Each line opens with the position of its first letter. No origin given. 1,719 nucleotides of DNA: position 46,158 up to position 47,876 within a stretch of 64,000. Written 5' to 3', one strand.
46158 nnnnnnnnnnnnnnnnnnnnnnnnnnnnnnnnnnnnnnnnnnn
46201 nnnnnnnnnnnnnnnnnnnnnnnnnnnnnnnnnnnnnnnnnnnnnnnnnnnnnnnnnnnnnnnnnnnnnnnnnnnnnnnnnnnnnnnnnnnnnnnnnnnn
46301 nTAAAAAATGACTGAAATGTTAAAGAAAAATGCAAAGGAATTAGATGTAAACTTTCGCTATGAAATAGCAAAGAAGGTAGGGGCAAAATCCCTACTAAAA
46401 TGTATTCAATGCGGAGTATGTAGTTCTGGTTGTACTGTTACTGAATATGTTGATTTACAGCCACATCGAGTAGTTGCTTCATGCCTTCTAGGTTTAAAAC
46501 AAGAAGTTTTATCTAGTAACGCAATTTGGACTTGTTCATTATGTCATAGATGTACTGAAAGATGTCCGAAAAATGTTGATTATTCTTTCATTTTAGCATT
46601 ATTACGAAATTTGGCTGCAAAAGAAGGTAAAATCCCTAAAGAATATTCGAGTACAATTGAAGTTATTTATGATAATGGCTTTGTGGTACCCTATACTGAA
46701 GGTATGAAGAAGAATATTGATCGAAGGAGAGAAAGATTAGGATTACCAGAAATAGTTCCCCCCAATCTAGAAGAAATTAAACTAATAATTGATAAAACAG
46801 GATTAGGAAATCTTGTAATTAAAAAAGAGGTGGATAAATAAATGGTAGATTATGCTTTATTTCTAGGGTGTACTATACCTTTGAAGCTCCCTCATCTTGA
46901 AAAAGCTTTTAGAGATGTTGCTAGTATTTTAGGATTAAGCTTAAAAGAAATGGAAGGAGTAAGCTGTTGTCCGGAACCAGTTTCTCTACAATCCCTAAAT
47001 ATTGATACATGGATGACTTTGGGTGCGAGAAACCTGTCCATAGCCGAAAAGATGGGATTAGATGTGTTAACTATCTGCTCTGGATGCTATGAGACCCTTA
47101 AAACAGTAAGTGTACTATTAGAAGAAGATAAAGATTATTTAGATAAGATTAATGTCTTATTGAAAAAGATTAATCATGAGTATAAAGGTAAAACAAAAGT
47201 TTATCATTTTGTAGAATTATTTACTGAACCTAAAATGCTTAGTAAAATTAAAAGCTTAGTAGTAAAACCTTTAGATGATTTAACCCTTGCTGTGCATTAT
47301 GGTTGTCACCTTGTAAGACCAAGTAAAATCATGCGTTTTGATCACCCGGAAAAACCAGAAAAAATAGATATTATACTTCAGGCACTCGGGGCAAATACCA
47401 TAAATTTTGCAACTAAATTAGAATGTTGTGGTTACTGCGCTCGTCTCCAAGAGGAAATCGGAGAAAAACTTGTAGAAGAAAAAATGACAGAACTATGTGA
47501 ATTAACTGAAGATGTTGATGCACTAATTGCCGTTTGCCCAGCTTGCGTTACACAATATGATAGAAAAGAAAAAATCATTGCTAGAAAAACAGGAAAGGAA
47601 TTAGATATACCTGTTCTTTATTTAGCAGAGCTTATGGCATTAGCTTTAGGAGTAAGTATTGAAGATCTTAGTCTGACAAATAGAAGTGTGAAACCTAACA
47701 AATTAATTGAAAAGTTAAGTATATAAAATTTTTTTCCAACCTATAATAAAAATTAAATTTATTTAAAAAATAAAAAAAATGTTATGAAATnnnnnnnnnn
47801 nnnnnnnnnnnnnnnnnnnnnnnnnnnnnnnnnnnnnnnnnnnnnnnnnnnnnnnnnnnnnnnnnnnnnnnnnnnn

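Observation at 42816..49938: hdrA(-mvhD)-hdrC-hdrB-metV-metF(-lrp) cluster: candidate electron-bifurcating methylene-pterin reductase in an archaeal genome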

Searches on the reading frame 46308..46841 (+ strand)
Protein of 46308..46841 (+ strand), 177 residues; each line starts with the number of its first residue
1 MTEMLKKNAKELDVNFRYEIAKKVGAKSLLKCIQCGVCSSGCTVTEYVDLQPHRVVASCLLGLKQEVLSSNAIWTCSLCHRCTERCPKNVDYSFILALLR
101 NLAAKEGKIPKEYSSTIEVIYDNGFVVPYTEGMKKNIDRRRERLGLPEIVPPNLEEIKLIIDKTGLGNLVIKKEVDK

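Call 3: search_protein_families(library=pfam, proteins=[window:46308-46841:+], max_evalue=0.01)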
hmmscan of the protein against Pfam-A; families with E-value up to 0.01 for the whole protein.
window:46308-46841:+ (177 aa): 7 families
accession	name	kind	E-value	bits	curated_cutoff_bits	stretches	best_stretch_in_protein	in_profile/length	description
PF13183.11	Fer4_8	-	1.2e-10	42.2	27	1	29-90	2-68/68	4Fe-4S dicluster domain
PF13534.11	Fer4_17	-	5.4e-10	40.1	22.2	1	31-91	1-61/61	4Fe-4S dicluster domain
PF13237.11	Fer4_10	-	1.7e-06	28.2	25.5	1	75-93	8-22/53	4Fe-4S dicluster domain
PF13187.11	Fer4_9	-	1.8e-05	25.1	27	1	31-89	1-50/52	4Fe-4S dicluster domain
PF12838.12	Fer4_7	-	0.00029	21.7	27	1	31-90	1-52/52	4Fe-4S dicluster domain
PF00037.32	Fer4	-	0.0084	16.3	21.1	0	76-89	8-21/24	4Fe-4S binding domain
PF12797.12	Fer4_2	-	0.0096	16.3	24.5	0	30-43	8-21/22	4Fe-4S binding domain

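Call 4: search_protein_families(library=ncbifam, proteins=[window:46308-46841:+], max_evalue=0.01)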
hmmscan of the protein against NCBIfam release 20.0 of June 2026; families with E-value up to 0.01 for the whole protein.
window:46308-46841:+ (177 aa): 26 families (the best 25 are shown)
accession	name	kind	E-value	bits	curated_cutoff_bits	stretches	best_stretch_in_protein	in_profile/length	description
TIGR03290.1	CoB_CoM_SS_C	equivalog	3.9e-30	104.7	160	1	31-169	3-143/144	CoB--CoM heterodisulfide reductase subunit C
NF041890.1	hdrC_Methbact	equivalog_domain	6.9e-18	64.9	270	1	4-110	4-108/192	ferredoxin:CoB-CoM heterodisulfide reductase subunit HdrC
NF041779.1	hetero_SS_HdrC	equivalog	9.9e-18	64.3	350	1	29-107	30-107/198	ferredoxin:CoB-CoM heterodisulfide reductase subunit HdrC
NF038018.1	qmoC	equivalog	1.6e-16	60.8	300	1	13-111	2-99/360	quinone-interacting membrane-bound oxidoreductase complex subunit QmoC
TIGR00384.1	dhsB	subfamily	2.6e-09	36.9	88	2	66-92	188-214/222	succinate dehydrogenase and fumarate reductase iron-sulfur protein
TIGR00273.1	TIGR00273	equivalog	1.7e-07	30.4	444.8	1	26-115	289-384/432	LutB/LldF family L-lactate oxidation iron-sulfur protein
NF004898.0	PRK06259.1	equivalog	2.1e-07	30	385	1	20-127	124-240/488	fumarate reductase (CoM/CoB) subunit TfrB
NF004616.0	PRK05950.1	subfamily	4.7e-07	29.2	228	1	67-104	197-234/238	succinate dehydrogenase iron-sulfur subunit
NF008369.0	PRK11168.1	equivalog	7.7e-07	28.3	278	1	26-101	7-85/401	anaerobic glycerol-3-phosphate dehydrogenase subunit C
NF045711.1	sulf_resp_HmcF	equivalog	1.5e-06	27.3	750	1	28-113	58-157/457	sulfate respiration complex iron-sulfur protein HmcF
NF045724.1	ferredox_TmcB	equivalog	2.6e-06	26.3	735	1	31-114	42-139/430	electron transfer complex ferredoxin TmcB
NF009226.0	PRK12576.1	equivalog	9.6e-06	25.1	344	1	29-103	153-237/317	succinate dehydrogenase/fumarate reductase iron-sulfur subunit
NF045670.1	quin_L_LdhH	equivalog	1.2e-05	23.8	800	1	15-122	289-402/706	L-lactate dehydrogenase (quinone) large subunit LdhH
NF045663.1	diclust_near_Sec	equivalog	4.7e-05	21.7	530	1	30-112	307-391/759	pyridine nucleotide-disulfide oxidoreductase/dicluster-binding protein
NF042952.1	MFR_FeS_SdhB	equivalog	7.4e-05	21.9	600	1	31-107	147-235/320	8-methylmenaquinol:fumarate reductase iron-sulfur subunit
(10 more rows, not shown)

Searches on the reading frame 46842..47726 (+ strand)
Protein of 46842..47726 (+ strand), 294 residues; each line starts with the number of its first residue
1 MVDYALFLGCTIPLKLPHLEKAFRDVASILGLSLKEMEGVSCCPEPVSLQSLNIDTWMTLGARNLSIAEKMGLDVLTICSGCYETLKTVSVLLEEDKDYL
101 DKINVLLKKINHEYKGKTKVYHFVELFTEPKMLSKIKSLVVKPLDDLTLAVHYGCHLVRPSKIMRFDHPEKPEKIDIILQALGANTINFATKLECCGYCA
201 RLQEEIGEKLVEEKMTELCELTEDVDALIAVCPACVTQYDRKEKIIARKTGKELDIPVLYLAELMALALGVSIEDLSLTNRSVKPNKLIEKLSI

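Call 3: search_protein_families(library=pfam, proteins=[window:46842-47726:+], max_evalue=0.01)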
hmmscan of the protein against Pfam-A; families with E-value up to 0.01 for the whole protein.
window:46842-47726:+ (294 aa): 1 family
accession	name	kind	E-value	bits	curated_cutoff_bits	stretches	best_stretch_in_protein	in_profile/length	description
PF02754.22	CCG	-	1.5e-23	83.1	20.6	2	150-238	2-83/85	Cysteine-rich domain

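Call 4: search_protein_families(library=ncbifam, proteins=[window:46842-47726:+], max_evalue=0.01)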
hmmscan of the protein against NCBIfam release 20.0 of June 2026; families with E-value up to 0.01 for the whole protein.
window:46842-47726:+ (294 aa): 8 families
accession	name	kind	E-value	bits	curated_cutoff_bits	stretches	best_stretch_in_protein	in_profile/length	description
TIGR03288.1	CoB_CoM_SS_B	equivalog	9.3e-82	274.5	345.15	1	4-292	2-290/290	CoB--CoM heterodisulfide reductase subunit B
NF042965.1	MFR_anch_SdhE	equivalog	1.2e-49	169.4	500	1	3-284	2-277/282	8-methylmenaquinol:fumarate reductase membrane anchor subunit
NF041780.1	hetero_SS_HdrB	equivalog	1.1e-33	116.8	450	1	5-276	7-288/304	ferredoxin:CoB-CoM heterodisulfide reductase subunit HdrB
NF045670.1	quin_L_LdhH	equivalog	3.8e-14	51.9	800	1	5-240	470-686/706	L-lactate dehydrogenase (quinone) large subunit LdhH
NF004898.0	PRK06259.1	equivalog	5.5e-14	51.7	385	1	5-266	265-485/488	fumarate reductase (CoM/CoB) subunit TfrB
NF008434.0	PRK11274.1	equivalog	1.4e-05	24.2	333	1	8-241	174-390/409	glycolate oxidase subunit GlcF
NF003296.0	PRK04296.1-1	equivalog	0.0092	16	183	0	213-251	126-164/195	thymidine kinase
NF051892.1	TransRegFurBacil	equivalog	0.0097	16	220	1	87-137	25-76/149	ferric iron uptake transcriptional regulator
